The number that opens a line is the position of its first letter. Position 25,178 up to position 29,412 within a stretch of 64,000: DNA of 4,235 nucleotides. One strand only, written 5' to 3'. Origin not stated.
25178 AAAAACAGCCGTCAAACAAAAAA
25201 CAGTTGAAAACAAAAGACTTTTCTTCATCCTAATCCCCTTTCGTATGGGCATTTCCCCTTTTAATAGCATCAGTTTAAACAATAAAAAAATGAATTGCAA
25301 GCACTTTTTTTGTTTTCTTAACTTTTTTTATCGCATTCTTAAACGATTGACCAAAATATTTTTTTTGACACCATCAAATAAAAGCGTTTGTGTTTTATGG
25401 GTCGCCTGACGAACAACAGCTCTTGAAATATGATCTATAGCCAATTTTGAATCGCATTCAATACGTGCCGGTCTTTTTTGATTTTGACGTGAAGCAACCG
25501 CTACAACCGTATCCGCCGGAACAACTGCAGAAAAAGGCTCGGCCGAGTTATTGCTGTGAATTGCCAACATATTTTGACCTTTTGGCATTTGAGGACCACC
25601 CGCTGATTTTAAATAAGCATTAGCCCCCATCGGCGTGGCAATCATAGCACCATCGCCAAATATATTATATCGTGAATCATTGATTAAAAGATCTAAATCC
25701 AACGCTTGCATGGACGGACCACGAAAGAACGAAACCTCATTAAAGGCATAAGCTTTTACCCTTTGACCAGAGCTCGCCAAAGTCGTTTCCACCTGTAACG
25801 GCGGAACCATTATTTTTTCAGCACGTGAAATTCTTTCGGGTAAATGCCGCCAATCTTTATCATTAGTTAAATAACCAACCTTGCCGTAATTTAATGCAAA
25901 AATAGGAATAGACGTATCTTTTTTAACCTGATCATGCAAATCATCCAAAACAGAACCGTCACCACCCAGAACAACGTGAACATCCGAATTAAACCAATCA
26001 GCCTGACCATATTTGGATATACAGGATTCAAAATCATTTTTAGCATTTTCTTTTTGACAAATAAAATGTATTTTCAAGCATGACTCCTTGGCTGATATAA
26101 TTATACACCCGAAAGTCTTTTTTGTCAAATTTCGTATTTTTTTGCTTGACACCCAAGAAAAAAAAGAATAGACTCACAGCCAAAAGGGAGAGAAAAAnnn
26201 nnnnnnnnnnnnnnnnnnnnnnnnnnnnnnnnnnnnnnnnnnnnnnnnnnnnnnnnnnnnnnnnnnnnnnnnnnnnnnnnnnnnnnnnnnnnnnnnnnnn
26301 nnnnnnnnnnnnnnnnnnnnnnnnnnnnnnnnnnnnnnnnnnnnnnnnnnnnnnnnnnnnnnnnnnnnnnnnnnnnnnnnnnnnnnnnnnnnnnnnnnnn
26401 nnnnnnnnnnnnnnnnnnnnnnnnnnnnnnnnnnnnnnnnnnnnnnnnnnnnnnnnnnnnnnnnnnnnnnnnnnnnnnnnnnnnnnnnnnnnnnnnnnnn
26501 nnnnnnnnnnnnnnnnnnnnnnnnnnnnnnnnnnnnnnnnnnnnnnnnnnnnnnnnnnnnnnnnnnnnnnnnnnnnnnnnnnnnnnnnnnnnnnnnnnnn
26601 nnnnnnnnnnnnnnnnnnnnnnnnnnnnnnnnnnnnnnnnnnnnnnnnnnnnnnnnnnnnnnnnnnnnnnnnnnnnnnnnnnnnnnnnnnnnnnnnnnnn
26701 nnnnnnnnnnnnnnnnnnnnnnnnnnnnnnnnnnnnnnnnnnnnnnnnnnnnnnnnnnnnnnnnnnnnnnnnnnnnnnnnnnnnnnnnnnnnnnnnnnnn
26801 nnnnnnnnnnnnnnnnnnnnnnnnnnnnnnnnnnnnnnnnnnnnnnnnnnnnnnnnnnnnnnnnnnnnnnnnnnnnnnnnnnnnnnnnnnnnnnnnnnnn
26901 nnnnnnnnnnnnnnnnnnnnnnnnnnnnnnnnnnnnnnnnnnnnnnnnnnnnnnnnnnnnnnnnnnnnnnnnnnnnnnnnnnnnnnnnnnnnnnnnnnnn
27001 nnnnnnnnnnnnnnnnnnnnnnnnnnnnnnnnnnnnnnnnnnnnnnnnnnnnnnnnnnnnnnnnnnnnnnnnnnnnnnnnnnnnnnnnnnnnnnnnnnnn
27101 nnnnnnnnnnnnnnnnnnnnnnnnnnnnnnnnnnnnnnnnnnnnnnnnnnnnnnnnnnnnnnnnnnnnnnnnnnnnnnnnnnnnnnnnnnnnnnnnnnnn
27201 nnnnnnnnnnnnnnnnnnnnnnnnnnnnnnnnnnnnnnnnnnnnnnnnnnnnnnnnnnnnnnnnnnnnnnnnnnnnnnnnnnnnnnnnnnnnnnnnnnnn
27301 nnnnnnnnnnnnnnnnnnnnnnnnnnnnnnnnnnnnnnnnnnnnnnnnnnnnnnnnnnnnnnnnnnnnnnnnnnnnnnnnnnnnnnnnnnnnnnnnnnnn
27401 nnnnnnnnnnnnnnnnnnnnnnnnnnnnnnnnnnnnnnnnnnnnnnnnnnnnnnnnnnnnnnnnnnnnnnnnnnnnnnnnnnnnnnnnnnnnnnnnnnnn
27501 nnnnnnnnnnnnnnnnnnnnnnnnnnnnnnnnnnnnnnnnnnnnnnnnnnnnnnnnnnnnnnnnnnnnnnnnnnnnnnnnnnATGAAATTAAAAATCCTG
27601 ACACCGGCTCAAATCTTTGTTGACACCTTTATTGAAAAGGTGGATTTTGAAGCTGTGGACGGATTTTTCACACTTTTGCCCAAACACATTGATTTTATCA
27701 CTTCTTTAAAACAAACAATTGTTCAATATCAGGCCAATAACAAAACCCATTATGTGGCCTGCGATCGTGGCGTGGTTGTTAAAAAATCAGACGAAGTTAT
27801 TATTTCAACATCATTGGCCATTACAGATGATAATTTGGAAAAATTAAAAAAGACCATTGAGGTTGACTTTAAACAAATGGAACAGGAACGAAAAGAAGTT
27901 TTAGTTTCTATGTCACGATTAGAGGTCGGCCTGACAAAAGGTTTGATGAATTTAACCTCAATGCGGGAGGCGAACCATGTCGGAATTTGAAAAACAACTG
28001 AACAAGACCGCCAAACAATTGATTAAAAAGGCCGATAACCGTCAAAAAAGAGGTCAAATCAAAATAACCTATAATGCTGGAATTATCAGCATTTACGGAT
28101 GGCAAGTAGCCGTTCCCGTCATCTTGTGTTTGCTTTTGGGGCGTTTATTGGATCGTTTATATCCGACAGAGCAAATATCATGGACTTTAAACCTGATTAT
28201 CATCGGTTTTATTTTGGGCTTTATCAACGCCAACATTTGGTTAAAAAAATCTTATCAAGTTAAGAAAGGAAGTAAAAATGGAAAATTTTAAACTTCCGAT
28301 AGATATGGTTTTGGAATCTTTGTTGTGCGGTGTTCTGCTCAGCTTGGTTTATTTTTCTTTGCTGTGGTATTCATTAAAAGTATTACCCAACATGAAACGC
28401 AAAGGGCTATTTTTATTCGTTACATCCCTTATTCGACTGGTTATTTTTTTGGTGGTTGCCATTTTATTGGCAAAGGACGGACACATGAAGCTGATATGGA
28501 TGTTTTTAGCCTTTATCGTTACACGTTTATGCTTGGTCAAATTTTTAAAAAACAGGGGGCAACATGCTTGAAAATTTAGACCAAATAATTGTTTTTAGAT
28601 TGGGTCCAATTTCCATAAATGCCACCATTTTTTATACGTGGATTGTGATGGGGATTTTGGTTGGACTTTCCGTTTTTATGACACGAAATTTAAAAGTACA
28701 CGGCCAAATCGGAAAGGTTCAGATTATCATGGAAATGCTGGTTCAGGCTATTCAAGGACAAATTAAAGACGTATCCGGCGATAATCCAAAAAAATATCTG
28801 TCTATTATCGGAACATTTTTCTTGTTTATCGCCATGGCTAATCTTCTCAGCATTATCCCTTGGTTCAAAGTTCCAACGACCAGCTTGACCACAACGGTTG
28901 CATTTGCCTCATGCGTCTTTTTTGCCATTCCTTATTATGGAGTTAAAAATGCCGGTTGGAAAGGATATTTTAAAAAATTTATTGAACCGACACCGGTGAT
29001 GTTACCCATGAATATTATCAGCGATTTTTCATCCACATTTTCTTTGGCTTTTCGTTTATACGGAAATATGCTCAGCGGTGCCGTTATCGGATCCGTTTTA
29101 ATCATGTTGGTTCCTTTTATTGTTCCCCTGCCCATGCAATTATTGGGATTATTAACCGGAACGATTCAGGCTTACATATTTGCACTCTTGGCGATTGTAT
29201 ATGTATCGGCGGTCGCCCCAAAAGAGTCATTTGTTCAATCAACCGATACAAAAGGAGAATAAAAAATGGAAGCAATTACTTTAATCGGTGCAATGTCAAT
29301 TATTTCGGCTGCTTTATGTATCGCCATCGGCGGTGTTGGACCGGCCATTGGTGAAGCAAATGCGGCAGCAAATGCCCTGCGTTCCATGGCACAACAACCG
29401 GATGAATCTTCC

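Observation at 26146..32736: Complete N-type (Na+-type) ATPase operon atpDCQRBEFAG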

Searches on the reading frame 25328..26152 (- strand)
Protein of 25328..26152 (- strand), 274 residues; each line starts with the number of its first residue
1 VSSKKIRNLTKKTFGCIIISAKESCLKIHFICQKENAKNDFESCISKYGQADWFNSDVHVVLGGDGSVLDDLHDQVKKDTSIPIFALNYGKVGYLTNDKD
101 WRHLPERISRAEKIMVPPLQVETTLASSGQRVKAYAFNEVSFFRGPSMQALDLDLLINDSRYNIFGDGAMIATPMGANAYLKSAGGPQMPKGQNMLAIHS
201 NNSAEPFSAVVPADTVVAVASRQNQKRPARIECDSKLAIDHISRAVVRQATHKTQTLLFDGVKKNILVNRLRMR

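Call 17: search_protein_families(library=pfam, proteins=[window:25328-26152:-], max_evalue=0.00001)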
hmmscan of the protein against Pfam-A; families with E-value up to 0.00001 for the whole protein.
window:25328-26152:- (274 aa): 2 families
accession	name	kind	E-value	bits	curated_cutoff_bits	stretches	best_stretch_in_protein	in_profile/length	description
PF20143.4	NAD_kinase_C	-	2.8e-07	30.7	23.7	1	138-254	2-121/126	ATP-NAD kinase C-terminal domain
PF01513.26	NAD_kinase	-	3.3e-06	27.9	25.5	1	56-98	73-113/130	ATP-NAD kinase N-terminal domain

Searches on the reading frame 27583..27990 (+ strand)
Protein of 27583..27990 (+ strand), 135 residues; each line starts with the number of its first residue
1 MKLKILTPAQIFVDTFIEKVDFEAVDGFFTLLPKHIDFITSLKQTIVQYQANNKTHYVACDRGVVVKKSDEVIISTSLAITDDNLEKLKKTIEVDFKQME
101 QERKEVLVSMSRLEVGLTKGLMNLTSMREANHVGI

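Call 3: search_protein_families(library=pfam, proteins=[window:27583-27990:+], max_evalue=0.01)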
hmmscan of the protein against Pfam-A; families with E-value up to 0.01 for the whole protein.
window:27583-27990:+ (135 aa): 2 families
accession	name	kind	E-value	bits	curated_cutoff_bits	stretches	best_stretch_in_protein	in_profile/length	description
PF02823.21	ATP-synt_DE_N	-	1.1e-15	57.9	27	1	1-76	1-77/80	ATP synthase, Delta/Epsilon chain, beta-sandwich domain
PF03278.18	IpaB_EvcA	-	0.00056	20.1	29.9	1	44-113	28-94/156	IpaB/EvcA family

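Call 4: search_protein_families(library=ncbifam, proteins=[window:27583-27990:+], max_evalue=0.01)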
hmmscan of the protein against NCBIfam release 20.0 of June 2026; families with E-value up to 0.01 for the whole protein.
window:27583-27990:+ (135 aa): 16 families
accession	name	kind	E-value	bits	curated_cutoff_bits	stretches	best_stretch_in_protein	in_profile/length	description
NF004871.0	PRK06228.1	equivalog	2.6e-31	108.2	135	1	1-125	5-131/133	F0F1 ATP synthase subunit epsilon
TIGR03166.1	alt_F1F0_F1_eps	hypoth_equivalog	5.2e-29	100.7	100.1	1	2-117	1-118/122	alternate F1F0 ATPase, F1 subunit epsilon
NF009981.0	PRK13447.1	equivalog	1.2e-18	67.2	160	1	1-123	5-130/151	F0F1 ATP synthase subunit epsilon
NF009980.0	PRK13446.1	equivalog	2.2e-12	47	129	1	1-125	5-129/136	F0F1 ATP synthase subunit epsilon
TIGR01216.1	ATP_synt_epsi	equivalog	2.6e-10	40.4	67.25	1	1-102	2-106/130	ATP synthase F1 subunit epsilon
NF009984.0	PRK13450.1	equivalog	3.6e-10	39.9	164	1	1-87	5-92/133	F0F1 ATP synthase subunit epsilon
NF001846.0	PRK00571.1-3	equivalog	9.1e-10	38.8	132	1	1-87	4-93/137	F0F1 ATP synthase subunit epsilon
NF009979.0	PRK13444.1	equivalog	1.2e-07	32.2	163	1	2-105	7-112/127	F0F1 ATP synthase subunit epsilon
NF009985.0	PRK13451.1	equivalog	1.2e-07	31.8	112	1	1-83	1-83/101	F0F1 ATP synthase subunit epsilon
NF002403.0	PRK01474.1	equivalog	1.2e-06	29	131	1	2-87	6-94/112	F0F1 ATP synthase subunit epsilon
NF001812.0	PRK00539.1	equivalog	0.00022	21.3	172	1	1-102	4-111/133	F0F1 ATP synthase subunit epsilon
NF009982.0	PRK13448.1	equivalog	0.0019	18.3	146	1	3-105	6-110/135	F0F1 ATP synthase subunit epsilon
NF001851.0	PRK00571.2-4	equivalog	0.0019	18.2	131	1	4-103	8-110/135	F0F1 ATP synthase subunit epsilon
NF011323.0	PRK14736.1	subfamily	0.0025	17.8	145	1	3-103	6-105/133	F0F1 ATP synthase subunit epsilon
NF011322.0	PRK14735.1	equivalog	0.0077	16.1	202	1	2-124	4-126/139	F0F1 ATP synthase subunit epsilon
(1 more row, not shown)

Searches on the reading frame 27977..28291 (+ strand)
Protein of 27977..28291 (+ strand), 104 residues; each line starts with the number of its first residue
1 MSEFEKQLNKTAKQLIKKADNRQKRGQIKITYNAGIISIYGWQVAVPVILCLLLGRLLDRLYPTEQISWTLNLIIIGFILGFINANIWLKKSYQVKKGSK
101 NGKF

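Call 3: search_protein_families(library=pfam, proteins=[window:27977-28291:+], max_evalue=0.01)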
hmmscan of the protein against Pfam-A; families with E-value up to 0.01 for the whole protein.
window:27977-28291:+ (104 aa): 1 family
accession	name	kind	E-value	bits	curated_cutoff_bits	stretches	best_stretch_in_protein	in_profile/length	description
PF09527.15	ATPase_gene1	-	2.7e-13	50.2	26.6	1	36-85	3-51/54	Putative F0F1-ATPase subunit Ca2+/Mg2+ transporter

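Call 4: search_protein_families(library=ncbifam, proteins=[window:27977-28291:+], max_evalue=0.01)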
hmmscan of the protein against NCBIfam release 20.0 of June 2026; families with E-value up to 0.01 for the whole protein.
window:27977-28291:+ (104 aa): 1 family
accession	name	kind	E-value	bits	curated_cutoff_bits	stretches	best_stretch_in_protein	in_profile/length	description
TIGR02230.1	ATPase_gene1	hypoth_equivalog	1.6e-14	54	46.7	1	6-91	14-98/100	putative F0F1-ATPase subunit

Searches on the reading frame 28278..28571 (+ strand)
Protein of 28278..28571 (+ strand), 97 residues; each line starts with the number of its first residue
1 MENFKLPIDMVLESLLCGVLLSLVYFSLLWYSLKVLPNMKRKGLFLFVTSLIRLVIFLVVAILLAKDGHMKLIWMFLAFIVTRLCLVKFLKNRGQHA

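Call 3: search_protein_families(library=pfam, proteins=[window:28278-28571:+], max_evalue=0.01)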
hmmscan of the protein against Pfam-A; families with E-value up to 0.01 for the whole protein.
window:28278-28571:+ (97 aa): 3 families
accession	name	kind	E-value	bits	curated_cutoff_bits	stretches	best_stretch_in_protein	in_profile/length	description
PF12966.13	AtpR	-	2.2e-13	50.9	26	1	13-92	5-84/86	N-ATPase, AtpR subunit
PF03899.21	ATP-synt_I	-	0.00078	20.3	25.1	1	14-79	28-98/99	ATP synthase I chain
PF12832.13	MFS_1_like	-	0.005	16.4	25.2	1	12-90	219-297/373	MFS_1 like family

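Call 4: search_protein_families(library=ncbifam, proteins=[window:28278-28571:+], max_evalue=0.01)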
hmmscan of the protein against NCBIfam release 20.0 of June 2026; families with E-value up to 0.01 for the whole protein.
window:28278-28571:+ (97 aa): 1 family
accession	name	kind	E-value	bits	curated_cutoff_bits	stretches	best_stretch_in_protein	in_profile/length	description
TIGR03165.1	F1F0_chp_2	hypoth_equivalog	1.7e-08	34.7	55.5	1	12-90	4-82/83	F1/F0 ATPase, Methanosarcina type, subunit 2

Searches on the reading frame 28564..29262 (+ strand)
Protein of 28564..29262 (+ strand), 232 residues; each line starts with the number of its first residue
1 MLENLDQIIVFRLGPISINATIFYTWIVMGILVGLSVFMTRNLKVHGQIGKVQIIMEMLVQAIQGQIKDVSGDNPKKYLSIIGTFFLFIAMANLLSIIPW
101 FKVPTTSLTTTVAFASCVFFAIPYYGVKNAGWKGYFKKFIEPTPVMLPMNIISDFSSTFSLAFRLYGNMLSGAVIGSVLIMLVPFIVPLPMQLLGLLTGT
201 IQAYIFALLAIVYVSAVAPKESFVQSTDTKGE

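Call 3: search_protein_families(library=pfam, proteins=[window:28564-29262:+], max_evalue=0.01)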
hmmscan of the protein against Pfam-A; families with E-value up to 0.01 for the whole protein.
window:28564-29262:+ (232 aa): 1 family
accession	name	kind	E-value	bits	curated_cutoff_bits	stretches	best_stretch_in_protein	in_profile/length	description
PF00119.25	ATP-synt_A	-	3.4e-46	158.3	33.9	1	22-215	1-217/217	ATP synthase A chain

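Call 4: search_protein_families(library=ncbifam, proteins=[window:28564-29262:+], max_evalue=0.01)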
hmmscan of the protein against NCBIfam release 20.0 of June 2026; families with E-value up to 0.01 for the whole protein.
window:28564-29262:+ (232 aa): 14 families
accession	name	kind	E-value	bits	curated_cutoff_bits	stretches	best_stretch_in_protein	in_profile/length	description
NF004481.0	PRK05815.2-3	equivalog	2.6e-77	259.5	227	1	5-217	5-217/225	F0F1 ATP synthase subunit A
TIGR03306.1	altF1_A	exception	5.7e-76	254.9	302.1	1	6-217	4-215/217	alternate F1F0 ATPase, F0 subunit A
NF009955.0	PRK13421.1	equivalog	4.2e-62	209.6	302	1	5-220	6-219/231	F0F1 ATP synthase subunit A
NF009954.0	PRK13420.1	equivalog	4.7e-58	196.6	272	1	7-217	8-216/229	F0F1 ATP synthase subunit A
NF004486.0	PRK05815.3-4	equivalog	7.9e-41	140.2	272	1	13-215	20-220/224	F0F1 ATP synthase subunit A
TIGR01131.1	ATP_synt_6_or_A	equivalog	3.4e-33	115.4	102.6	1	18-215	13-224/227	F0F1 ATP synthase subunit A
NF004484.0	PRK05815.3-2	equivalog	3.8e-33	115.2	234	1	11-218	10-224/226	F0F1 ATP synthase subunit A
NF004479.0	PRK05815.1-4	equivalog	2.6e-31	108.7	268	1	9-216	6-232/238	F0F1 ATP synthase subunit A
NF004485.0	PRK05815.3-3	equivalog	6.6e-25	88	249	1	18-179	24-191/281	F0F1 ATP synthase subunit A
NF004482.0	PRK05815.2-4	equivalog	7.6e-23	81.5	225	1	15-216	24-246/252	F0F1 ATP synthase subunit A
NF004477.0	PRK05815.1-1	equivalog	2.3e-22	79.8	280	1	24-217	45-264/268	F0F1 ATP synthase subunit A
NF009953.0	PRK13419.1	equivalog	1e-18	67.7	460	1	8-218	100-330/346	F0F1 ATP synthase subunit A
NF004487.0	PRK05815.3-5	equivalog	5.8e-17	61.9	224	1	27-183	34-183/269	F0F1 ATP synthase subunit A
NF009952.0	PRK13417.1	equivalog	0.00052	19.5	531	0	144-217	263-348/352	F0F1 ATP synthase subunit A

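Call 51: search_solved_structures(query=window:28564-29262:+, max_evalue=0.00001, show_alignments=2)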
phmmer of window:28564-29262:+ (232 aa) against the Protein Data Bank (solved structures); distinct sequences matched with E-value up to 0.00001: 14.
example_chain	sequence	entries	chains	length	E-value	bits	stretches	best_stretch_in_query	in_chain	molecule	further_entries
6fkf_a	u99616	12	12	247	6.3e-34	120.9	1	8-215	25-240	ATP synthase subunit a, chloroplastic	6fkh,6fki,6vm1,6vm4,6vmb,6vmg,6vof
22vl_a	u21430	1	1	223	2.4e-32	115.7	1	11-215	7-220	ATP synthase subunit a, chloroplastic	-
9itj_T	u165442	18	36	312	7.7e-20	74.9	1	96-215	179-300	ATP synthase subunit a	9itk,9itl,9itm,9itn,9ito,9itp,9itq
6n2d_a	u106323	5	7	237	1.6e-16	64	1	31-215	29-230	ATP synthase subunit a | Bacillus PS3 ATP synthase subunit a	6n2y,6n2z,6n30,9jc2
5dn6_X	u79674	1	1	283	7e-15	58.6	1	11-215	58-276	ATP synthase subunit a,ATP synthase subunit a,ATP synthase subunit a,ATP synthase subunit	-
5t4o_K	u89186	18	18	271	4.3e-13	52.8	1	100-218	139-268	ATP synthase subunit a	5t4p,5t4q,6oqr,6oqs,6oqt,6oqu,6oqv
8j0s_a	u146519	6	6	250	8.2e-13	51.9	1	18-217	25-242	ATP synthase subunit a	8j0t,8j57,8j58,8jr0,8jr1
8dbw_a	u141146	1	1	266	1e-12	51.6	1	97-216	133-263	ATP synthase subunit a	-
8dbq_a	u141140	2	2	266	1.3e-12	51.2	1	99-216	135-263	ATP synthase subunit a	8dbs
7jg5_a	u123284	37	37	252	7.2e-12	48.8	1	9-215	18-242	ATP synthase subunit a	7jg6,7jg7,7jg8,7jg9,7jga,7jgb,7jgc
7p2y_a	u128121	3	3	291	1.7e-10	44.3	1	100-220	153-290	ATP synthase subunit a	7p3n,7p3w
1c17_M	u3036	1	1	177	2.3e-09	40.6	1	97-218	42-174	ATP SYNTHASE SUBUNIT A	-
6b2z_a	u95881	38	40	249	2.7e-07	33.8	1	16-214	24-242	ATP synthase subunit a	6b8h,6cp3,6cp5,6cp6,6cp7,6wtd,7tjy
8f29_X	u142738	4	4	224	2.8e-07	33.8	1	23-214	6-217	ATP synthase subunit a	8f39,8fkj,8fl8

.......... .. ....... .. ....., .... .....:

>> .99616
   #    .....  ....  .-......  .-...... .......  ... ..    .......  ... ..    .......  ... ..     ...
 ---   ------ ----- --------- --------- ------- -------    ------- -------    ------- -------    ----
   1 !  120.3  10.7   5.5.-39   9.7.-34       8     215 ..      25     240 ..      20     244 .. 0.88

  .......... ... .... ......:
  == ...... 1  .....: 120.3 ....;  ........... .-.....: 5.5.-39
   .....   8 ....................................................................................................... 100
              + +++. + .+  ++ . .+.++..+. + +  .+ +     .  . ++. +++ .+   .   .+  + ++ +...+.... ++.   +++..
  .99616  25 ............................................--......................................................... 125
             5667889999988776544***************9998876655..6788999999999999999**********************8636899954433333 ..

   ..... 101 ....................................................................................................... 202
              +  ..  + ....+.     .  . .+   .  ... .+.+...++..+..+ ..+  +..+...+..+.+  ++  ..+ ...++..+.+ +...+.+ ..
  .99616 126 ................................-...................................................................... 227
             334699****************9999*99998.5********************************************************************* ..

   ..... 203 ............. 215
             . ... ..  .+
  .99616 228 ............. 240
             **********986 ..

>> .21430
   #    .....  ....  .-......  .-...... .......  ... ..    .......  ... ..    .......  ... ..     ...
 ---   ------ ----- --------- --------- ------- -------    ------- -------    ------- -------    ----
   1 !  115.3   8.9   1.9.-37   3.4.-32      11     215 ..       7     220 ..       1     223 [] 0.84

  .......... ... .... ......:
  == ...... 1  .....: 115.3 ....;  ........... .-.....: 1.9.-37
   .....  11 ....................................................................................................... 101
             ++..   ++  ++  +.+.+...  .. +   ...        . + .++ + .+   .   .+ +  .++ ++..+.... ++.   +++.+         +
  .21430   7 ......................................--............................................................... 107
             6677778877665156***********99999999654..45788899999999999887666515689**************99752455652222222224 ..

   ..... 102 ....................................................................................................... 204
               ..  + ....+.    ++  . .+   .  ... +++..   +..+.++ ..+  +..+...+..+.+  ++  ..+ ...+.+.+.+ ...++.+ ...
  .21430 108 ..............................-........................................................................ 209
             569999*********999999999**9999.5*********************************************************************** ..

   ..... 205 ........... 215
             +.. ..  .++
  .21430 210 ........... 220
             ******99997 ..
